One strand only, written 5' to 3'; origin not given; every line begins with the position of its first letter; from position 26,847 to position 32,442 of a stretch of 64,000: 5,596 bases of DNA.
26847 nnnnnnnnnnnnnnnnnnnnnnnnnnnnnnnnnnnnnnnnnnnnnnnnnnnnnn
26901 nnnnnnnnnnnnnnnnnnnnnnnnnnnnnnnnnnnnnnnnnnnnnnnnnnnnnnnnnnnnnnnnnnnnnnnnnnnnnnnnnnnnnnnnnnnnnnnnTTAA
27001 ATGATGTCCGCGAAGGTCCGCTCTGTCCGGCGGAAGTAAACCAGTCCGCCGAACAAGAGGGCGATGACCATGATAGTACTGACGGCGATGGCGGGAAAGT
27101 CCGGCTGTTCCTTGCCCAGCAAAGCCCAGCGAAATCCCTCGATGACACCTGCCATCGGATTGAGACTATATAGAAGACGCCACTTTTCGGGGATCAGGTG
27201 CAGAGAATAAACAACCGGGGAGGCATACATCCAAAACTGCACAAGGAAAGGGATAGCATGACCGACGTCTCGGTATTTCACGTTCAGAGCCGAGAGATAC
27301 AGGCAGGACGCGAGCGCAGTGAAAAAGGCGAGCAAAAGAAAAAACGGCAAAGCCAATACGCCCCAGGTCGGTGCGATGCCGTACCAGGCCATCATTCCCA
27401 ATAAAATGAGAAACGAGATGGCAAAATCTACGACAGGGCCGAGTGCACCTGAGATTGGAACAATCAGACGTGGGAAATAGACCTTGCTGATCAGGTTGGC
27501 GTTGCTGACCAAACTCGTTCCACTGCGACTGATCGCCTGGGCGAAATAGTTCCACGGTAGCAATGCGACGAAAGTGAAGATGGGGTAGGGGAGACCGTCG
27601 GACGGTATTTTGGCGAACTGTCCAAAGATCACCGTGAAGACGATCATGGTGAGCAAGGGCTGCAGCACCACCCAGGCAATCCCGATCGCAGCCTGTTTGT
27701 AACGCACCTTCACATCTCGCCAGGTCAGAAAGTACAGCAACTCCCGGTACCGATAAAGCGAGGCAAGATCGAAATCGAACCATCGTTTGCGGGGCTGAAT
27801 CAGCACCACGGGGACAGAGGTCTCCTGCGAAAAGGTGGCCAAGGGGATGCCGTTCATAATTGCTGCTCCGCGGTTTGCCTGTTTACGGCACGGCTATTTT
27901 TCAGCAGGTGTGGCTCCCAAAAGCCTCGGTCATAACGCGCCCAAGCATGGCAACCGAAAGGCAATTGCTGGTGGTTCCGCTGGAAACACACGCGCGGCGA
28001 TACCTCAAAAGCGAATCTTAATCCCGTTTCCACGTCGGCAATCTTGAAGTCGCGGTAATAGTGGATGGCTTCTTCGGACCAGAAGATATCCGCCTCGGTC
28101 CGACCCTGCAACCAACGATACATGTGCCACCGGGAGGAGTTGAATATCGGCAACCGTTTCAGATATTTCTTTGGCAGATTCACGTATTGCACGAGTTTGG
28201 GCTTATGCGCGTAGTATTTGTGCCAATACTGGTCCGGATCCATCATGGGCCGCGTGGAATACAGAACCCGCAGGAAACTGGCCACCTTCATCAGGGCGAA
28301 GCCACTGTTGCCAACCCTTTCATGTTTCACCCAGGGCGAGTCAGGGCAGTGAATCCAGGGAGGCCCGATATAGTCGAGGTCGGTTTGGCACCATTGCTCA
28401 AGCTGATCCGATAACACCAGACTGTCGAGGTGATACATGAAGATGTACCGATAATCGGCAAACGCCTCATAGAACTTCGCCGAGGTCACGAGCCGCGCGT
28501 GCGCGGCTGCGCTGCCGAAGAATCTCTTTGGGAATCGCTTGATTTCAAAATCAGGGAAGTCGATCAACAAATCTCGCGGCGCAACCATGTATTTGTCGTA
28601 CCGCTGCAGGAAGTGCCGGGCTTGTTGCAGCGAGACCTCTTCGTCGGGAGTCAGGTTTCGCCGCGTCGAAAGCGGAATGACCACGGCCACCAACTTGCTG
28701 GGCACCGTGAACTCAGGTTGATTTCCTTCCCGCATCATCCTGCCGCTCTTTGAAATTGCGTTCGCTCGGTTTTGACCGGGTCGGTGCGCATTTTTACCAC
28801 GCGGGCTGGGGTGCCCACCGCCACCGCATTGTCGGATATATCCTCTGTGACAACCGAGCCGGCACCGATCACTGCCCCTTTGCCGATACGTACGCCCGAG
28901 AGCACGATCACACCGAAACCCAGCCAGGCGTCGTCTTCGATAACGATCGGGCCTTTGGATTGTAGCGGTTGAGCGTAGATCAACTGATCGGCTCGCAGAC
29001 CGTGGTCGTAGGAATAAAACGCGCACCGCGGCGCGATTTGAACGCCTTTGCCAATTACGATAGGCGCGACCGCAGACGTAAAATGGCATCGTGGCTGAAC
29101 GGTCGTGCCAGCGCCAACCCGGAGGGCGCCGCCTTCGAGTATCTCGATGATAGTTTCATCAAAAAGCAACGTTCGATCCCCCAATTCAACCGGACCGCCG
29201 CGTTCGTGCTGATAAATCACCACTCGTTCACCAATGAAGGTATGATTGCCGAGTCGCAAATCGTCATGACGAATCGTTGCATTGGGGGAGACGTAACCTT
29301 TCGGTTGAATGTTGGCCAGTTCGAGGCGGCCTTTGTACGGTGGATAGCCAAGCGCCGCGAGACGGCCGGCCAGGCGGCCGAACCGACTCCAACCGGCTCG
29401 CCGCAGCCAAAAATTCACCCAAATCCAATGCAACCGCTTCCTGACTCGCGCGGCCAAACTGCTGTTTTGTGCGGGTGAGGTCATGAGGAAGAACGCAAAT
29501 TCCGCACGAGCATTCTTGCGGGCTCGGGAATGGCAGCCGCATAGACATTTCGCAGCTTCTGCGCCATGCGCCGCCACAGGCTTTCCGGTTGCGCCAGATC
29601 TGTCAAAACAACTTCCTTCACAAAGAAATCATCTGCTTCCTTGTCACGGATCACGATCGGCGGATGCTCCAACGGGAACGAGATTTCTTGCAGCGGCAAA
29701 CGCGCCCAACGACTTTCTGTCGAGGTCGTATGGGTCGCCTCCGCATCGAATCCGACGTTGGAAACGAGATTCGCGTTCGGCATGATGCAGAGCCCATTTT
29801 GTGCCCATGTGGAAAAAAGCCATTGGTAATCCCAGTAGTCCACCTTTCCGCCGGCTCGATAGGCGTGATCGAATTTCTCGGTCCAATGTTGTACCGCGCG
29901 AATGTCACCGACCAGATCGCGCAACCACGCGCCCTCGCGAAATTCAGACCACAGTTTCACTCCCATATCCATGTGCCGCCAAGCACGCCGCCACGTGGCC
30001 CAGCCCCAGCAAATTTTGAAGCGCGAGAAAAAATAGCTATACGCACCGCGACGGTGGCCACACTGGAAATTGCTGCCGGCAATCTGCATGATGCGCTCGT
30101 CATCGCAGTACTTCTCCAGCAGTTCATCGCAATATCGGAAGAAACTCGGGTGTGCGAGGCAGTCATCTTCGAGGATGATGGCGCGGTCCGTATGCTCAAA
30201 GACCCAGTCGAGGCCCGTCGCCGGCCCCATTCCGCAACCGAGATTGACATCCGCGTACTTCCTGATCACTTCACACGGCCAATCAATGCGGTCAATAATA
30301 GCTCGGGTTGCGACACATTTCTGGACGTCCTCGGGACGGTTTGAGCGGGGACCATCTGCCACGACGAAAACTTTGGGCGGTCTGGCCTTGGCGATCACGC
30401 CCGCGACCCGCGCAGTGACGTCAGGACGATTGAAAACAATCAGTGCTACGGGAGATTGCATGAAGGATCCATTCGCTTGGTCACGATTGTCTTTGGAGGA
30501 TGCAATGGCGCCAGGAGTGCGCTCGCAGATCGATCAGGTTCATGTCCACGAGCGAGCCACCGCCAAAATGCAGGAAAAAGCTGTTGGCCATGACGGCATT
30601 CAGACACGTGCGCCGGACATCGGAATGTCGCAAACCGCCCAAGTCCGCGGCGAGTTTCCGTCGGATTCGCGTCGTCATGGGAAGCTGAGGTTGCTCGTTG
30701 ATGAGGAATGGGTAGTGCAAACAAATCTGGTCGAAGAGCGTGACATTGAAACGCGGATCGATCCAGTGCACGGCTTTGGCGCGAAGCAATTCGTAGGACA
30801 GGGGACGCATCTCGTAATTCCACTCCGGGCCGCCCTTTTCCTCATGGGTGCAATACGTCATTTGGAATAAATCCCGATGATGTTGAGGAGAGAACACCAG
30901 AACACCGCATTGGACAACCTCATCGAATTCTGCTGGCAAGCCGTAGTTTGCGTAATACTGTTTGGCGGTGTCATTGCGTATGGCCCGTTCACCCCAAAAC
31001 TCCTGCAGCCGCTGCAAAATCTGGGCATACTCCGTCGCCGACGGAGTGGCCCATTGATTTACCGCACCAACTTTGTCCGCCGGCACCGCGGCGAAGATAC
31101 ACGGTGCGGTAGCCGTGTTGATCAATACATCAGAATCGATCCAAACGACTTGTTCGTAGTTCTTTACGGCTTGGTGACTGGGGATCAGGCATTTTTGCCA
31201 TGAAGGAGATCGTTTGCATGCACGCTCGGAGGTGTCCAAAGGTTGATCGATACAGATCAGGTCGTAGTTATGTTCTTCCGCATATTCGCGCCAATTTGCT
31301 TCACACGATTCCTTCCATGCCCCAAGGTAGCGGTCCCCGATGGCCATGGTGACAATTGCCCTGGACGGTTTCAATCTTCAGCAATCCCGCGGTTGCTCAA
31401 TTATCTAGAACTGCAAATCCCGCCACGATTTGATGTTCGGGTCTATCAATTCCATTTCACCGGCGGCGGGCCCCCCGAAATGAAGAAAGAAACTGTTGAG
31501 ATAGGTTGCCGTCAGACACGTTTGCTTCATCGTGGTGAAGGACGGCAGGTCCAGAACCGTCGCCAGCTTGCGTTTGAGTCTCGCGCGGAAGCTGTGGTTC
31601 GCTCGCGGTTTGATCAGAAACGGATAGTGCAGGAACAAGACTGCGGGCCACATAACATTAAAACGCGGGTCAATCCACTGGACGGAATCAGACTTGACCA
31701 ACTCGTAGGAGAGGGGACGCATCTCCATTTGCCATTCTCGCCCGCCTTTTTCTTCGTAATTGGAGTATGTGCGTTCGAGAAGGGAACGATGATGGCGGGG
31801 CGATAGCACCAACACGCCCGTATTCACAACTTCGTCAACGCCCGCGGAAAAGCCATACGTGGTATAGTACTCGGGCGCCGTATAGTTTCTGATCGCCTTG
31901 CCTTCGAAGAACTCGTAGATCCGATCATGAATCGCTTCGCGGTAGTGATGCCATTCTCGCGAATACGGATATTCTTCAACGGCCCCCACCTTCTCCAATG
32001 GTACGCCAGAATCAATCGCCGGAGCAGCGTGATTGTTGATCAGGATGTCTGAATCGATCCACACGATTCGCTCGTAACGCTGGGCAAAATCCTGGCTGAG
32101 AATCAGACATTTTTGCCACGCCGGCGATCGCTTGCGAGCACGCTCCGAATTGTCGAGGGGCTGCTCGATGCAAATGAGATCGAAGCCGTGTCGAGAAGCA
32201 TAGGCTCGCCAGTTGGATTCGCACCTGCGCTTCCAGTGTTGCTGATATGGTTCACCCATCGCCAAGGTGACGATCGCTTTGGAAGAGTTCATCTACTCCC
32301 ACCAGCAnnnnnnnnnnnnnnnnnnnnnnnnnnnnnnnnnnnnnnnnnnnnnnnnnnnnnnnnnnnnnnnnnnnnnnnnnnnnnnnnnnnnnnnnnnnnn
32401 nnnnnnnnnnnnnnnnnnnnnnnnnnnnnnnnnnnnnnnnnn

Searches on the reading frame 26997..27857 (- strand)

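Call 62: search_protein_families(library=pfam, proteins=[window:26997-27857:-], max_evalue=0.0001)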
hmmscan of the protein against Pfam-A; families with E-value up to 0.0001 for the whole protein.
window:26997-27857:- (286 aa): 1 family
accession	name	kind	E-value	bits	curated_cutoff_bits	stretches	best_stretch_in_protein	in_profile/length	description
PF01061.29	ABC2_membrane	-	1.7e-19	70.6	26.9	1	40-246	2-210/211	ABC-2 type transporter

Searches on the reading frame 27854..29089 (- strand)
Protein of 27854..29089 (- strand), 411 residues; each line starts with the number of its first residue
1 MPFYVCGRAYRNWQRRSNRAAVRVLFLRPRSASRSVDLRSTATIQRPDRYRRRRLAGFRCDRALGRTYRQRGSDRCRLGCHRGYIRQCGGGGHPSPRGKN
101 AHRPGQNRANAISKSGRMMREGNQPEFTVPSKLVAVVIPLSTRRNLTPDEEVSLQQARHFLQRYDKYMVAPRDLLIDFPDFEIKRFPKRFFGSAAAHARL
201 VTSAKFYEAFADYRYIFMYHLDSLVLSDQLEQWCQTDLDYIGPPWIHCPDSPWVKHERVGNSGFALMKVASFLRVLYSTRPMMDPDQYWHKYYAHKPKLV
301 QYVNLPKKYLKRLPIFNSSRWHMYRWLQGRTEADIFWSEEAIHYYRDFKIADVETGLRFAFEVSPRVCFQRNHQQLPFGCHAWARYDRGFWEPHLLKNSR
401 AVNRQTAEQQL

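Call 62: search_protein_families(library=pfam, proteins=[window:27854-29089:-], max_evalue=0.0001)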
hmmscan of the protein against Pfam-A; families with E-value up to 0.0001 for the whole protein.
window:27854-29089:- (411 aa): 1 family
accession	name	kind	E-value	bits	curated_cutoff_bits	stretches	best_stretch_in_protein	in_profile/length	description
PF18922.5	DUF5672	-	1e-41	142.8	24.4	1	181-381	2-164/164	Protein of unknown function (DUF5672)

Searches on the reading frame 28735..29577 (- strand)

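Call 62: search_protein_families(library=pfam, proteins=[window:28735-29577:-], max_evalue=0.0001)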
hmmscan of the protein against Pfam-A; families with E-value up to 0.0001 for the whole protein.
window:28735-29577:- (280 aa): 2 families
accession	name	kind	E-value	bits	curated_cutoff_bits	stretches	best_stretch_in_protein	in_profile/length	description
PF00132.30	Hexapep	-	3.6e-14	52.2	27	1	211-244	2-35/36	Bacterial transferase hexapeptide (six repeats)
PF14602.12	Hexapep_2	-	3.8e-09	36.5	27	1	210-244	1-33/34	Hexapeptide repeat of succinyl-transferase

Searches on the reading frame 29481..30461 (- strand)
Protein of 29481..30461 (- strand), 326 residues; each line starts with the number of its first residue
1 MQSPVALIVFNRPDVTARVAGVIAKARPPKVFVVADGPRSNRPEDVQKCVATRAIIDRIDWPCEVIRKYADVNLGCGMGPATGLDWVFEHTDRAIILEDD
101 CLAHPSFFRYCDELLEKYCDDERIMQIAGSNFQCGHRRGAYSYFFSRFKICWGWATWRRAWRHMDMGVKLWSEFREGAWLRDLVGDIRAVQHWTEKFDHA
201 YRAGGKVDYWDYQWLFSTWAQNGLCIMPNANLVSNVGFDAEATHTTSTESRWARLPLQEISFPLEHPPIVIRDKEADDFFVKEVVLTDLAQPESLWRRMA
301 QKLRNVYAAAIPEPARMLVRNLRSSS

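Call 62: search_protein_families(library=pfam, proteins=[window:29481-30461:-], max_evalue=0.0001)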
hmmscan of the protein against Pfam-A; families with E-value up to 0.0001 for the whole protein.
window:29481-30461:- (326 aa): 0 families

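Call 74: search_protein_families(library=ncbifam, proteins=[window:29481-30461:-], max_evalue=0.00001)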
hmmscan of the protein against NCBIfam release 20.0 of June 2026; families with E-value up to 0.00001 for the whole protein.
window:29481-30461:- (326 aa): 0 families

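Call 95: search_solved_structures(query=window:29481-30461:-, max_evalue=1)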
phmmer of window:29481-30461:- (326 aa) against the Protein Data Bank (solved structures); distinct sequences matched with E-value up to 1: 15.
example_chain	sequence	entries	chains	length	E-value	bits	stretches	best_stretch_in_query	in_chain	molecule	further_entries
5usq_A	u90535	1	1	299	0.087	15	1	156-283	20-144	TGF-beta receptor type-1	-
5fri_A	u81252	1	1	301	0.088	15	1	156-283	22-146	TGF-BETA RECEPTOR TYPE-1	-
1rw8_A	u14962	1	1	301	0.088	15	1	156-283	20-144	TGF-beta receptor type I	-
9f6x_A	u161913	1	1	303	0.089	14.9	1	156-283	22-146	TGF-beta receptor type-1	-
1vjy_A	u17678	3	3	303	0.089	14.9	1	156-283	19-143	TGF-beta receptor type I | TGF-beta receptor type-1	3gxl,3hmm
5e8t_A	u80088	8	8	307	0.09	14.9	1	156-283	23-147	TGF-beta receptor type-1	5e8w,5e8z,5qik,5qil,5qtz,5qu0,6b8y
4x0m_A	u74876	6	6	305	0.091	14.9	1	156-283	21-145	TGF-beta receptor type-1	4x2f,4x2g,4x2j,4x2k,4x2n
2wot_A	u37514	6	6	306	0.091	14.9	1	156-283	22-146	TGF-BETA RECEPTOR TYPE-1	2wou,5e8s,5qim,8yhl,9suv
9j9d_A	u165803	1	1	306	0.091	14.9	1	156-283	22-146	TGF-beta receptor type-1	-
3tzm_A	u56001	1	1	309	0.093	14.9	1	156-283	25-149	TGF-beta receptor type-1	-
1py5_A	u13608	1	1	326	0.1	14.8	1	156-283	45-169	TGF-beta receptor type I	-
1b6c_B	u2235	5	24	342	0.11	14.7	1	156-283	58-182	TGF-B SUPERFAMILY RECEPTOR TYPE I | TGF-BETA RECEPTOR TYPE I | TGF-beta receptor type-1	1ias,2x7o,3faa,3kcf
8yhf_A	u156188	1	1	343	0.11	14.7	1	156-283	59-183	TGF-beta receptor type-1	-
5e8u_A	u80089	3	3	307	0.45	12.6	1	156-282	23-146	TGF-beta receptor type-1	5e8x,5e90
1zrl_A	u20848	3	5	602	0.9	11.6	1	84-127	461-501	erythrocyte binding antigen region II | Erythrocyte-binding antigen-175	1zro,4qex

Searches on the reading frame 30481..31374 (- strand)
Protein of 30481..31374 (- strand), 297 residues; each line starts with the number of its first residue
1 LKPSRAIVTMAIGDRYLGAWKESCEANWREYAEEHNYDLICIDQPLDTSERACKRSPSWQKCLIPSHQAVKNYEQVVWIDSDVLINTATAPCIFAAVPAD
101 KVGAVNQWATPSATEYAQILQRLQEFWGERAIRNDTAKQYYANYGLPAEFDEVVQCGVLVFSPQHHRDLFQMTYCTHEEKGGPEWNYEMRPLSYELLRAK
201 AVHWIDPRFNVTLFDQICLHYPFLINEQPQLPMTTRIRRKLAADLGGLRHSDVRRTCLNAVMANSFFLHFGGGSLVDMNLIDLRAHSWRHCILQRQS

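Call 62: search_protein_families(library=pfam, proteins=[window:30481-31374:-], max_evalue=0.0001)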
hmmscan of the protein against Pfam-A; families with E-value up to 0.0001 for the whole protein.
window:30481-31374:- (297 aa): 0 families

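Call 74: search_protein_families(library=ncbifam, proteins=[window:30481-31374:-], max_evalue=0.00001)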
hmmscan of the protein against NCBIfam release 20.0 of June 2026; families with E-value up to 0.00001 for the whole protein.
window:30481-31374:- (297 aa): 0 families

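Call 96: search_solved_structures(query=window:30481-31374:-, max_evalue=1)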
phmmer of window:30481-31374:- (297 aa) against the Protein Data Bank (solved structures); distinct sequences matched with E-value up to 1: 0.

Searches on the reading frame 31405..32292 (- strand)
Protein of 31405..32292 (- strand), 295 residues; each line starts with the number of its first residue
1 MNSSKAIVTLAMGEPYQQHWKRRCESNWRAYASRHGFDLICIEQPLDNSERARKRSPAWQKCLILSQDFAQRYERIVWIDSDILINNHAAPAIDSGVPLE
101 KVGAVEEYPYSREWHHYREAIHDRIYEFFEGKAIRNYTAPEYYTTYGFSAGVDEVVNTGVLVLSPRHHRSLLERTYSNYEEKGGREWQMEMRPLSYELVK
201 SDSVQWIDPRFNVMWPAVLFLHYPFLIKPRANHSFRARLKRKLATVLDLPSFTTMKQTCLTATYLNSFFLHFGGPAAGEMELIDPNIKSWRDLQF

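Call 62: search_protein_families(library=pfam, proteins=[window:31405-32292:-], max_evalue=0.0001)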
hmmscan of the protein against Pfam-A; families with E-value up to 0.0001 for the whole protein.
window:31405-32292:- (295 aa): 0 families

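Call 74: search_protein_families(library=ncbifam, proteins=[window:31405-32292:-], max_evalue=0.00001)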
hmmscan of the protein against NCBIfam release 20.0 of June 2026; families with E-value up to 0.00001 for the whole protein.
window:31405-32292:- (295 aa): 0 families

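Call 97: search_solved_structures(query=window:31405-32292:-, max_evalue=1)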
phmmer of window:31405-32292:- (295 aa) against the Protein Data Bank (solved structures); distinct sequences matched with E-value up to 1: 0.
